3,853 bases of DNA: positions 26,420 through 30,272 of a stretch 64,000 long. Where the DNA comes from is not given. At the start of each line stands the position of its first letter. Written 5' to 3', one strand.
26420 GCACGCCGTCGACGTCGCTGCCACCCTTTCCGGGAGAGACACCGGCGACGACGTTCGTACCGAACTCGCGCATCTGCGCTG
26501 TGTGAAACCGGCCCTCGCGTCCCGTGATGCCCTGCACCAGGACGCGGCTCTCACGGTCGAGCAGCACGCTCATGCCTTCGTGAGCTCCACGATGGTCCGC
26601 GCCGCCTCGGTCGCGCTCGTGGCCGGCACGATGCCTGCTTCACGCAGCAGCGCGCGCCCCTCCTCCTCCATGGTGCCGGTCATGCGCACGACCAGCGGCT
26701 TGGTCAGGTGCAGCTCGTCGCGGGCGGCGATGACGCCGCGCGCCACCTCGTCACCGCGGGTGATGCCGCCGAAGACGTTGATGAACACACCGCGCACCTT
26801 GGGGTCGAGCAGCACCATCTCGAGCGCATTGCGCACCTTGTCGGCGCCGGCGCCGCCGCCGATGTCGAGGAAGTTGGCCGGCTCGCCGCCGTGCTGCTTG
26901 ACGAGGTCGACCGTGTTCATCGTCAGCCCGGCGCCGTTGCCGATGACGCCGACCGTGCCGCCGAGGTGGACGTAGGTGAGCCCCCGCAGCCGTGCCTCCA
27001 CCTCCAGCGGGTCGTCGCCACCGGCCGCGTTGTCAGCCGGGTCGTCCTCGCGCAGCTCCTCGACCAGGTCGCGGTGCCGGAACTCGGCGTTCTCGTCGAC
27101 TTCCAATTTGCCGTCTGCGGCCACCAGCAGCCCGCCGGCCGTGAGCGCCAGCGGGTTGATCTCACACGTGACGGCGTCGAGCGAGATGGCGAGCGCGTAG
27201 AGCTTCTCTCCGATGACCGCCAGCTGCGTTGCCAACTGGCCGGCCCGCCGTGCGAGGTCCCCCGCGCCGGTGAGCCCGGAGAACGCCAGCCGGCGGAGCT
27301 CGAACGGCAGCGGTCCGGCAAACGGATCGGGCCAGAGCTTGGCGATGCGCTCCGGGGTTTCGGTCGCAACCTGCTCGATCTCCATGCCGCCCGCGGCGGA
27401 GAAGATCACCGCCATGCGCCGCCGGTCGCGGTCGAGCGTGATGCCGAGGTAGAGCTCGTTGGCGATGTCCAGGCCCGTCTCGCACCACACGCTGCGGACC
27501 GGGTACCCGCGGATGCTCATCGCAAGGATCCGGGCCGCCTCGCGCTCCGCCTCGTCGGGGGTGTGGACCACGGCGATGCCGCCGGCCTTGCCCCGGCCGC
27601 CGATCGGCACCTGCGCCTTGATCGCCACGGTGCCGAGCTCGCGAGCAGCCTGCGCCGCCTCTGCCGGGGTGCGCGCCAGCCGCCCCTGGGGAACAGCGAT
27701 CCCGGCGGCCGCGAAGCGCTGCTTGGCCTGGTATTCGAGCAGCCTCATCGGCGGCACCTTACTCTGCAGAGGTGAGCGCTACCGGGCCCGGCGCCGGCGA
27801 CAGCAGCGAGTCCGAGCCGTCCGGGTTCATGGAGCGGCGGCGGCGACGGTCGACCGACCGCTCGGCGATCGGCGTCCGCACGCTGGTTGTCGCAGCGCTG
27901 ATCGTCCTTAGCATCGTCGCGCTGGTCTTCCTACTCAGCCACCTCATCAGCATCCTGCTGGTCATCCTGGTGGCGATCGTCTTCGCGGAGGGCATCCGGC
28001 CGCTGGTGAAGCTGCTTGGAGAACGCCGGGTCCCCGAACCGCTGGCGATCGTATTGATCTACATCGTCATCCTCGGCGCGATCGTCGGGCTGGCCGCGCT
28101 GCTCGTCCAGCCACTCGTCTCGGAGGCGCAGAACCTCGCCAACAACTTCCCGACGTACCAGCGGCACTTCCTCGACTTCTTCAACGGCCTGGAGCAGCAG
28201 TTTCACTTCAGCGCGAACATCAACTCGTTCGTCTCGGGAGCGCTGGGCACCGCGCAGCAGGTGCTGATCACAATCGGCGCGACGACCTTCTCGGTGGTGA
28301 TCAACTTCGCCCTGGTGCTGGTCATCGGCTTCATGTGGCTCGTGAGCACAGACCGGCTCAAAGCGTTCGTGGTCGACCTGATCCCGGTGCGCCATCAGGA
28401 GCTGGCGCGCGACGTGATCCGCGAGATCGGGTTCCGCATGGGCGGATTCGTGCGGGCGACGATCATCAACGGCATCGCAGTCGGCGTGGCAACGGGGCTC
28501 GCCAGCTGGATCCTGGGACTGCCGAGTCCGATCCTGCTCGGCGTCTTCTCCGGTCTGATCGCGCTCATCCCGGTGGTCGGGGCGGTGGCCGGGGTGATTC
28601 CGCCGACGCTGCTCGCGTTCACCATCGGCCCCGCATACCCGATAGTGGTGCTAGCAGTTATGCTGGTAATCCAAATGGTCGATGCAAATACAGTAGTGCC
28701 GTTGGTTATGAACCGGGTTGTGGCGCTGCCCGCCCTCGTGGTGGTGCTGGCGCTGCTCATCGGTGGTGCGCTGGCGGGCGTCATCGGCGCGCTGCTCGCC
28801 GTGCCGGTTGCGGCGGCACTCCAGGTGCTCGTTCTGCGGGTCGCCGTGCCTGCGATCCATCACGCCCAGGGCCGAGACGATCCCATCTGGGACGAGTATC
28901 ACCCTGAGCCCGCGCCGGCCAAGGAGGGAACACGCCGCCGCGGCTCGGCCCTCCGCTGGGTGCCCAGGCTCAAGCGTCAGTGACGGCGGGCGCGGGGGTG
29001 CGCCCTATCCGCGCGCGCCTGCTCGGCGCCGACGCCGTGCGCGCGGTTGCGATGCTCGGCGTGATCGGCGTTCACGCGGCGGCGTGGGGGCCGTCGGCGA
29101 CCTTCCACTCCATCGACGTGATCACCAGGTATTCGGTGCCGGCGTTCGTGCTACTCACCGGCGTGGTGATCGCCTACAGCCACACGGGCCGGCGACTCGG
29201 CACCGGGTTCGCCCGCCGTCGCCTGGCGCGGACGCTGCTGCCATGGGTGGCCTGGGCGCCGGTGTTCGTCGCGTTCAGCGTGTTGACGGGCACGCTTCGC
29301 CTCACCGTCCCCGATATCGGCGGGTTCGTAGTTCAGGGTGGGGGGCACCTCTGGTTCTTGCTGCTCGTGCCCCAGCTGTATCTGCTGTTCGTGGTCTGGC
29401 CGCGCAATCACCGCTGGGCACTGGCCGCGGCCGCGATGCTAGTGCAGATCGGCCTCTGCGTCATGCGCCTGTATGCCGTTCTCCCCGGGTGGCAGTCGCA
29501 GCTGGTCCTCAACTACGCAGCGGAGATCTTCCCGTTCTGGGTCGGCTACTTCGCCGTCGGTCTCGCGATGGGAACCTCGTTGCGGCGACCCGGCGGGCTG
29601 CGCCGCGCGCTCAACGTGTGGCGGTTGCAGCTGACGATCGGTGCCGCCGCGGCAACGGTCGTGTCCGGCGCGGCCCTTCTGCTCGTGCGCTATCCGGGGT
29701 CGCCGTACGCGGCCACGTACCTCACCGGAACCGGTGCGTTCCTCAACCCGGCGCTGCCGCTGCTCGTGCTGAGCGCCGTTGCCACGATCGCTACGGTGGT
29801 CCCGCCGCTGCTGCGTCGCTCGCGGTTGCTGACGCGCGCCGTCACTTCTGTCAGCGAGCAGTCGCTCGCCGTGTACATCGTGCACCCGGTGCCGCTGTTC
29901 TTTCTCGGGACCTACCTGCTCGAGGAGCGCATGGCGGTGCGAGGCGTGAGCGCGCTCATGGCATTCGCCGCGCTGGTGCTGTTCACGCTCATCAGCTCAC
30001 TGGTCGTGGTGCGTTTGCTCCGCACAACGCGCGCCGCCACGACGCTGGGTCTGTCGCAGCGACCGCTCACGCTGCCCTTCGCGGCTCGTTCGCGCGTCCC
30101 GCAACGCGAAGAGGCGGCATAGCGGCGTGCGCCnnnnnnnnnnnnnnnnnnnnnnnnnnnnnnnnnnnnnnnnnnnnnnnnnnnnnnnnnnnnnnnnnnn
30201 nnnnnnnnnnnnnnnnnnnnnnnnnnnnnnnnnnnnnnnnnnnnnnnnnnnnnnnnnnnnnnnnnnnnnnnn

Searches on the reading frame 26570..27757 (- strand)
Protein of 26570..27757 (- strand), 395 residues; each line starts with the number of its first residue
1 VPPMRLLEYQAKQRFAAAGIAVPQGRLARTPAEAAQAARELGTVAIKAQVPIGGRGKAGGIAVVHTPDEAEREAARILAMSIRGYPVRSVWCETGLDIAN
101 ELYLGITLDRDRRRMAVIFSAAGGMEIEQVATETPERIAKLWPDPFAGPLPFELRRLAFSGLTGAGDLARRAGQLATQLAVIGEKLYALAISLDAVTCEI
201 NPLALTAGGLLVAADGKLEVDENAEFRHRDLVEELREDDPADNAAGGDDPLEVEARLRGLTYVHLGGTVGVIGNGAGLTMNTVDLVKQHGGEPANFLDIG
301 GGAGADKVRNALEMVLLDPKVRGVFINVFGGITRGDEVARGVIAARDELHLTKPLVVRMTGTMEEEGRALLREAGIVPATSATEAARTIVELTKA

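Call 8: search_protein_families(library=pfam, proteins=[window:26570-27757:-], max_evalue=0.01)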
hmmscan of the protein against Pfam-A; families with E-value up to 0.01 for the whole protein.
window:26570-27757:- (395 aa): 4 families
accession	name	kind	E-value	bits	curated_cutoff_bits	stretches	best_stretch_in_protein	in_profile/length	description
PF08442.15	ATP-grasp_2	-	9.1e-50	169.5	29.5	1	6-204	2-201/202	ATP-grasp domain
PF00549.24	Ligase_CoA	-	2.3e-23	83.2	24.5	1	274-388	3-124/128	CoA-ligase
PF13549.11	ATP-grasp_5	-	2.8e-09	37.1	27.6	1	6-128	10-136/221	ATP-grasp domain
PF24948.1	Citrate_synth_N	-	0.00032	20.6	83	0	99-133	115-147/232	ATP-citrate synthase ATP-grasp domain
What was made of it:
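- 25698..27757 (-): sucD (25698-26573) and sucC (26570-27757), the new upstream neighbours in this lineage only. Pfam CoA_binding/Ligase_CoA and ATP-grasp_2/Ligase_CoA (call 8).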

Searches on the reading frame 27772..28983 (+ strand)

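Call 8: search_protein_families(library=pfam, proteins=[window:27772-28983:+], max_evalue=0.01)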
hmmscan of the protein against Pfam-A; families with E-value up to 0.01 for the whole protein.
window:27772-28983:+ (403 aa): 1 family
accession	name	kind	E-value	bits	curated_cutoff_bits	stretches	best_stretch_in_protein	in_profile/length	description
PF01594.21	AI-2E_transport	-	5.3e-55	187.3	34.3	1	43-354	2-323/327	AI-2E family transporter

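Call 9: search_protein_families(library=ncbifam, proteins=[window:27772-28983:+], max_evalue=0.01)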
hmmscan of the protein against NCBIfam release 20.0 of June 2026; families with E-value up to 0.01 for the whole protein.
window:27772-28983:+ (403 aa): 3 families
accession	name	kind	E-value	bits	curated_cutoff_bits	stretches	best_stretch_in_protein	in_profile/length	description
TIGR02872.1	spore_ytvI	equivalog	2.1e-18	66.9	198.15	1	39-353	4-335/341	sporulation integral membrane protein YtvI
NF045801.1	efflux_ABUW_0982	equivalog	1.9e-16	60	675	1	43-355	9-341/392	chloramphenicol efflux transporter CxpE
NF008930.0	PRK12287.1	subfamily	3.1e-13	50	318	1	34-352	10-323/344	AI-2E family transporter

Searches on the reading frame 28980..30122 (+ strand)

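Call 8: search_protein_families(library=pfam, proteins=[window:28980-30122:+], max_evalue=0.01)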
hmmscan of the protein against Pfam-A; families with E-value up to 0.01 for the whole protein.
window:28980-30122:+ (380 aa): 1 family
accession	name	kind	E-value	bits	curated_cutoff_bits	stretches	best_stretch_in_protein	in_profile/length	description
PF01757.29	Acyl_transf_3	-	7.6e-26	91.4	31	1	16-344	3-325/326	Acyltransferase domain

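Call 9: search_protein_families(library=ncbifam, proteins=[window:28980-30122:+], max_evalue=0.01)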
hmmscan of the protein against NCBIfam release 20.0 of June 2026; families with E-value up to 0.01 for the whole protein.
window:28980-30122:+ (380 aa): 0 families
